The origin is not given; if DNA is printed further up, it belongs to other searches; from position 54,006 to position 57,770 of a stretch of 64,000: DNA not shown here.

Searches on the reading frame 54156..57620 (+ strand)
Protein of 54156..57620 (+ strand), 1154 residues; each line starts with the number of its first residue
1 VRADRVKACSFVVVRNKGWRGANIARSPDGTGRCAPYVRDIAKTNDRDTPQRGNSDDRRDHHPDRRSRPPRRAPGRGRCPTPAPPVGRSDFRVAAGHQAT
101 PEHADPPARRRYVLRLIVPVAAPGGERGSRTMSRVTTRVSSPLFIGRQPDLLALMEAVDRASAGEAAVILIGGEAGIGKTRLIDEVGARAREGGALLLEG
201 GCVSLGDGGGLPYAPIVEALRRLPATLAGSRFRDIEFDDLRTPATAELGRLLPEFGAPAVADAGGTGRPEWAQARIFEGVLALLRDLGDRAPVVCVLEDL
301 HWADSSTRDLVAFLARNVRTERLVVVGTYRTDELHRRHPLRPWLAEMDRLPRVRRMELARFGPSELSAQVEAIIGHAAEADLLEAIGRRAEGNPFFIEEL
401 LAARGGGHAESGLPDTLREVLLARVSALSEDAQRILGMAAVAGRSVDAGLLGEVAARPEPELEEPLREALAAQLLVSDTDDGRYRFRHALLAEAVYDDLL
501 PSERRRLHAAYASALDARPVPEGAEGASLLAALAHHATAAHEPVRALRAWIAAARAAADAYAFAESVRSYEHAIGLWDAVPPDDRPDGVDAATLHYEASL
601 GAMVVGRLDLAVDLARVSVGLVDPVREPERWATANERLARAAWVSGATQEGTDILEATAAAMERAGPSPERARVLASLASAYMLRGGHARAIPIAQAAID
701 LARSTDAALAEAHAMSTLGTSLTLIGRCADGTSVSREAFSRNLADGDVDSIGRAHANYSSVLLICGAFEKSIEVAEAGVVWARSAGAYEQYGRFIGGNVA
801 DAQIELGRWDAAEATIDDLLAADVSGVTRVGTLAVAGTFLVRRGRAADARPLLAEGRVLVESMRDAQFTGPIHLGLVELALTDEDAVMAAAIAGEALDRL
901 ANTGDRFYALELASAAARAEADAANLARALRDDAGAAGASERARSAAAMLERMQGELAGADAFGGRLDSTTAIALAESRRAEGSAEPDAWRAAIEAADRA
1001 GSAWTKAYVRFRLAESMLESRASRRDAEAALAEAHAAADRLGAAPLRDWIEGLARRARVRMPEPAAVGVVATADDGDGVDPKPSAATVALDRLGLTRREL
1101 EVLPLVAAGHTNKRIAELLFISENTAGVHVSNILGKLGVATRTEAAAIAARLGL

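Call 80: search_protein_families(library=pfam, proteins=[window:54156-57620:+], max_evalue=0.00001)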
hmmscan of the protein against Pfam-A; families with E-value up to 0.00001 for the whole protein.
window:54156-57620:+ (1154 aa): 2 families
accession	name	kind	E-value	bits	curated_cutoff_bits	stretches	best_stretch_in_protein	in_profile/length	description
PF13191.12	AAA_16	-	1.2e-26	94.7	32.6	1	144-326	2-167/167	AAA ATPase domain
PF00196.25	GerE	-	3.4e-17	62.2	23.5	1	1095-1149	3-57/57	Bacterial regulatory proteins, luxR family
